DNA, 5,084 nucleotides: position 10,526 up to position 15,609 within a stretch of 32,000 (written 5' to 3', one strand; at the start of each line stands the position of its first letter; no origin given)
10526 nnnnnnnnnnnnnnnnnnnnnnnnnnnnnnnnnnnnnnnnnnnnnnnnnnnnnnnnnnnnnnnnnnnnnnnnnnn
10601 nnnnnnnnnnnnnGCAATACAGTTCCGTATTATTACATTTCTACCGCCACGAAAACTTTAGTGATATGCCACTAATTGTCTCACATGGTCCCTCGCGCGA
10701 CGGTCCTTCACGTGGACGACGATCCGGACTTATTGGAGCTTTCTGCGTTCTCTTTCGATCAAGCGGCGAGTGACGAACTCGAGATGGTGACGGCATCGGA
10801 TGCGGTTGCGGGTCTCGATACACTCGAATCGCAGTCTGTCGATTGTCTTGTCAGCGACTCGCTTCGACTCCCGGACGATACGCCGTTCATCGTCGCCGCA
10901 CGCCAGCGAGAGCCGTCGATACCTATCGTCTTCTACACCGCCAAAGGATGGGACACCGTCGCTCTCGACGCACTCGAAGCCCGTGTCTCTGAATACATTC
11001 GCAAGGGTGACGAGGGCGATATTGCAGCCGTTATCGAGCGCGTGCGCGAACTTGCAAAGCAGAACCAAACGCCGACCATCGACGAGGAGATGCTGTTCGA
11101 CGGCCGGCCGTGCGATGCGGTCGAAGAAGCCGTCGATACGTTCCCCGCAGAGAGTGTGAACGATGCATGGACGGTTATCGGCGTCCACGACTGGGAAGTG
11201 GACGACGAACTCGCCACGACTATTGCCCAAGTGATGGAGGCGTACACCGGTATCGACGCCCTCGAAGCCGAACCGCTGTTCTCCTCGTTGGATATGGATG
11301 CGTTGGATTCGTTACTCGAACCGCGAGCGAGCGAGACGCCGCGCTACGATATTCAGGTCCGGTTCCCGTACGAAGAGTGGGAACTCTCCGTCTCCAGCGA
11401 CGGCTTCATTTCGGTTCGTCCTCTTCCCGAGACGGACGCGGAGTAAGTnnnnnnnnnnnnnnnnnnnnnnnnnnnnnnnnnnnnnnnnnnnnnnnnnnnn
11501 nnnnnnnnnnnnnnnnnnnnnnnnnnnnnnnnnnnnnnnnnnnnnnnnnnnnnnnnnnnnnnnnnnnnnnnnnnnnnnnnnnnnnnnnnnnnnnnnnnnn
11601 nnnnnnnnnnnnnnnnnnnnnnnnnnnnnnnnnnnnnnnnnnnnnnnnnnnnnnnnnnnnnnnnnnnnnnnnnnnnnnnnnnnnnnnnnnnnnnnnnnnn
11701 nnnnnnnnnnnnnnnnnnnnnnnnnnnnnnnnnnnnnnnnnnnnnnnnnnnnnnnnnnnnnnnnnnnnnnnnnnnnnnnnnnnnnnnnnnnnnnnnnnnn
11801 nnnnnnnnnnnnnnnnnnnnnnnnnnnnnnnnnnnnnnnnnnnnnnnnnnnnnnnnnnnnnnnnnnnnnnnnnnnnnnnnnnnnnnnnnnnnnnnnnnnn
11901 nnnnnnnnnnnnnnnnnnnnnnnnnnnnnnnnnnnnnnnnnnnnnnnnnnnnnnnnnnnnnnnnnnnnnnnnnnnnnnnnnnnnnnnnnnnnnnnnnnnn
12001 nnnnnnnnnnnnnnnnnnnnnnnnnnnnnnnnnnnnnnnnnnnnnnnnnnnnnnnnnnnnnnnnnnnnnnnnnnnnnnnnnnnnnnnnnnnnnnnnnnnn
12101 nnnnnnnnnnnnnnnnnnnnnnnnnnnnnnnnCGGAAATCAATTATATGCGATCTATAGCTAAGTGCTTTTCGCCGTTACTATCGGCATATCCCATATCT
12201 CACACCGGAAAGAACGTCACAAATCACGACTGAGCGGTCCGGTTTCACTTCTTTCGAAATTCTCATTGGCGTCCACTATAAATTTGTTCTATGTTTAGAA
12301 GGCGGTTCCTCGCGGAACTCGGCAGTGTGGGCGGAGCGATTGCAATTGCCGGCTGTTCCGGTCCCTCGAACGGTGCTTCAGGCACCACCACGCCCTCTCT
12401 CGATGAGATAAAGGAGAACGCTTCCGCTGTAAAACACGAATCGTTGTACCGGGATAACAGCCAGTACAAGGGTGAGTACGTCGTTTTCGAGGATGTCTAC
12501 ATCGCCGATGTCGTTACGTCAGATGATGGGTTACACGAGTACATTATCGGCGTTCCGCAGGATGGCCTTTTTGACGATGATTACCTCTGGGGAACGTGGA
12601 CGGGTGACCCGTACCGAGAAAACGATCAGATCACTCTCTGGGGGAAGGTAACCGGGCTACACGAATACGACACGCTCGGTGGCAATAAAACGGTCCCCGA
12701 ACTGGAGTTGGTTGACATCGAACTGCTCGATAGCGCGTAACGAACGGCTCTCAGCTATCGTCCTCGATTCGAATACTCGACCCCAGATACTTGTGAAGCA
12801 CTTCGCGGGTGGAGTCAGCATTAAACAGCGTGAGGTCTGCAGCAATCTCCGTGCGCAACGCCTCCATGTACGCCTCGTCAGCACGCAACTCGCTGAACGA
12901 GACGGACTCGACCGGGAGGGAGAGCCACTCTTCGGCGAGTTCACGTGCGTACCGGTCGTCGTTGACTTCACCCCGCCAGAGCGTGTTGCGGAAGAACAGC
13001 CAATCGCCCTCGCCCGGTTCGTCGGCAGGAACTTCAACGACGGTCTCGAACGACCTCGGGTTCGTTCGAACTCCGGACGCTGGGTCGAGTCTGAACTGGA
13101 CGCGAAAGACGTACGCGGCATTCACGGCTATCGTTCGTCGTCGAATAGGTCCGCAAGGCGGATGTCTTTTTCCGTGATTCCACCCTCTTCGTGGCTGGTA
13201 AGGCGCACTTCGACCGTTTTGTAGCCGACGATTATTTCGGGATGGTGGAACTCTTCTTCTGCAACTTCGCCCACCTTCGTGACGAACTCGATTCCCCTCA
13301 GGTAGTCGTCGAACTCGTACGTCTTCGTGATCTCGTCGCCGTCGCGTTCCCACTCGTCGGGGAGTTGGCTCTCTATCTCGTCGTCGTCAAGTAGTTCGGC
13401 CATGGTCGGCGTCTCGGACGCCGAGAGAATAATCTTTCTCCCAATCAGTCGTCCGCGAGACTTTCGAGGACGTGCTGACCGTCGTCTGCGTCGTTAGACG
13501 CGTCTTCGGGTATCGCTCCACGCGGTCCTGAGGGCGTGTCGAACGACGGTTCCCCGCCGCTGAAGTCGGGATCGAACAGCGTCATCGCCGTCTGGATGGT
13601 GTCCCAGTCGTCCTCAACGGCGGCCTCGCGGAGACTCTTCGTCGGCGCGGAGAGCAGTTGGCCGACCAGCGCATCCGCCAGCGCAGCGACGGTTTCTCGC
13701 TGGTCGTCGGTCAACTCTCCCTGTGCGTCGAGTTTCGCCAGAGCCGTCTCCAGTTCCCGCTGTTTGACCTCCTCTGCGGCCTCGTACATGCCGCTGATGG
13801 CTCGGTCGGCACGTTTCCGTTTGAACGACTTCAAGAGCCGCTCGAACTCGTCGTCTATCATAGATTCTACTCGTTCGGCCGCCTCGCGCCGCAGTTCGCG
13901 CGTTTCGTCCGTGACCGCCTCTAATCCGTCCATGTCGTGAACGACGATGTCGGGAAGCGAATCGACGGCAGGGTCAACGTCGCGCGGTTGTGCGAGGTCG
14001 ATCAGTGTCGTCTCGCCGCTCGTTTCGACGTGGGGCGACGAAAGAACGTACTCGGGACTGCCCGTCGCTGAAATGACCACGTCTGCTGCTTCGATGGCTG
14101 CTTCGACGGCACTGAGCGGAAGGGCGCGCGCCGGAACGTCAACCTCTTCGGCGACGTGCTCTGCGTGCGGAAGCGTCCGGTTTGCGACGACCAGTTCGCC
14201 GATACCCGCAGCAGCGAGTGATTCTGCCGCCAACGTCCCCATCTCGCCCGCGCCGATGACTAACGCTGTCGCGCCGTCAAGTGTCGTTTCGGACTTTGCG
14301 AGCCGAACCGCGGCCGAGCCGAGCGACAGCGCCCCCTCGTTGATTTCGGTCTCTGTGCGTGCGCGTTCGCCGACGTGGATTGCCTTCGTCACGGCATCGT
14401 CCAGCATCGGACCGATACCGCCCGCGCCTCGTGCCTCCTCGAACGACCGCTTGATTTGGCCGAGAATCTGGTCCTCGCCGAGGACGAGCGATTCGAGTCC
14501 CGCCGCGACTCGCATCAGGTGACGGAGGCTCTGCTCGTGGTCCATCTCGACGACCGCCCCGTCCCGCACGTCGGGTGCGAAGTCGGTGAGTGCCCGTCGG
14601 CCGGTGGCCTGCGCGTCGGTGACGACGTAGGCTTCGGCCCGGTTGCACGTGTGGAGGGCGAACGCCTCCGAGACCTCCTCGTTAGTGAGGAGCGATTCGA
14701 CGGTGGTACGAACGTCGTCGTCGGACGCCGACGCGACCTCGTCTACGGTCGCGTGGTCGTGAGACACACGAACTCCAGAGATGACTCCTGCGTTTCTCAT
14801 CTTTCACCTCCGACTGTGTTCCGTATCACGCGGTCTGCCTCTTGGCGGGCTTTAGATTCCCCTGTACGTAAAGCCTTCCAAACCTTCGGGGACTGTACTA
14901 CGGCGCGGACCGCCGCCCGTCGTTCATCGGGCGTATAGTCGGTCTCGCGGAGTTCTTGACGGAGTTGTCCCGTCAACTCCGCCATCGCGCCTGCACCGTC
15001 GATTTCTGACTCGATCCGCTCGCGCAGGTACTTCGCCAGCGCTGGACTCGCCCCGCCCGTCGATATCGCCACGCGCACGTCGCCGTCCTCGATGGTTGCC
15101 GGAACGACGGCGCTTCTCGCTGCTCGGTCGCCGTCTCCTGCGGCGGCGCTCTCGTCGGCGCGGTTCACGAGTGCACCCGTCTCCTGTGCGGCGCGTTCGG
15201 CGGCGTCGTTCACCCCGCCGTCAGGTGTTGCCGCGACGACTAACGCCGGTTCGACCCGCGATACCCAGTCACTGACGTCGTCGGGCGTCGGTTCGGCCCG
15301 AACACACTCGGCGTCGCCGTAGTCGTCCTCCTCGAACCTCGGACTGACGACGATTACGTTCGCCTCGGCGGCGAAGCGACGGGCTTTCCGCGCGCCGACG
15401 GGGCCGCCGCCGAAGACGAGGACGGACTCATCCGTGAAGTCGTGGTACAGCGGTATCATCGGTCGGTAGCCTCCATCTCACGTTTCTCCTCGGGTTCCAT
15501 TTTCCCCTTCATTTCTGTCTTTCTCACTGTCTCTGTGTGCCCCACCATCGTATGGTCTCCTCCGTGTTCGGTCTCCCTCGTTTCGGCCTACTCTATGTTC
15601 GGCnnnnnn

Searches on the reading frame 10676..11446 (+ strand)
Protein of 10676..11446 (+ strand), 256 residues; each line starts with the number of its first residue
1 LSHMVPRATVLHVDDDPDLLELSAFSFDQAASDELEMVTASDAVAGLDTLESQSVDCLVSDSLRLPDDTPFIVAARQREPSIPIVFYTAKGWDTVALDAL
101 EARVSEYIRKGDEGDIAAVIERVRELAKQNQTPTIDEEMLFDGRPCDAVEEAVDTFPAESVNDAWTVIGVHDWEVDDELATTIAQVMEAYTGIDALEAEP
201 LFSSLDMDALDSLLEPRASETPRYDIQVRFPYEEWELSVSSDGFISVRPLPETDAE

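Call 35: search_protein_families(library=pfam, proteins=[window:10676-11446:+], max_evalue=0.0001)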
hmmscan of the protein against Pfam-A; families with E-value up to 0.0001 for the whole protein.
window:10676-11446:+ (256 aa): 2 families
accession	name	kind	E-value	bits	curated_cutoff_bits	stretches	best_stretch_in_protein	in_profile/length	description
PF18545.6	HalOD1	-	2.3e-14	53.8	26.3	1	176-249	2-74/74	Halobacterial output domain 1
PF00072.30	Response_reg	-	7.2e-10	39.5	30.2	1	10-117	1-107/111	Response regulator receiver domain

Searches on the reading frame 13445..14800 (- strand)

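Call 35: search_protein_families(library=pfam, proteins=[window:13445-14800:-], max_evalue=0.0001)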
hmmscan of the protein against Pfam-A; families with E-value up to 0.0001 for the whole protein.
window:13445-14800:- (451 aa): 5 families
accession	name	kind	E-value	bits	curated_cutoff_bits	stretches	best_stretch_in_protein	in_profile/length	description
PF05201.20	GlutR_N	-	6e-36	123.9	27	1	10-151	1-151/151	Glutamyl-tRNAGlu reductase, N-terminal domain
PF01488.26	Shikimate_DH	-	1.6e-33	116.1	24.3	1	167-296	2-138/138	Shikimate / quinate 5-dehydrogenase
PF00745.25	GlutR_dimer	-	1.1e-19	71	22.9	1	311-410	2-98/99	Glutamyl-tRNAGlu reductase, dimerisation domain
PF16912.11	Glu_dehyd_C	-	3.4e-07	30.4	34.9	1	168-290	23-152/211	Glucose dehydrogenase C-terminus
PF03807.23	F420_oxidored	-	2.6e-05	25.2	21.6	1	181-250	4-71/94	NADP oxidoreductase coenzyme F420-dependent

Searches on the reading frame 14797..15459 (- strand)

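Call 36: search_protein_families(library=pfam, proteins=[window:14797-15459:-], max_evalue=0.0001)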
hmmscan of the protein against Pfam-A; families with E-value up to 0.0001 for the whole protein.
window:14797-15459:- (220 aa): 2 families
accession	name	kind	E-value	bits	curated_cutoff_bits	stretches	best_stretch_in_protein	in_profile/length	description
PF13241.12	NAD_binding_7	-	1.3e-18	67.9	22.1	1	4-104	1-95/104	Putative NAD(P)-binding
PF14824.11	Sirohm_synth_M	-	5.1e-10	39.1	25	1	125-151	1-27/28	Sirohaem biosynthesis protein central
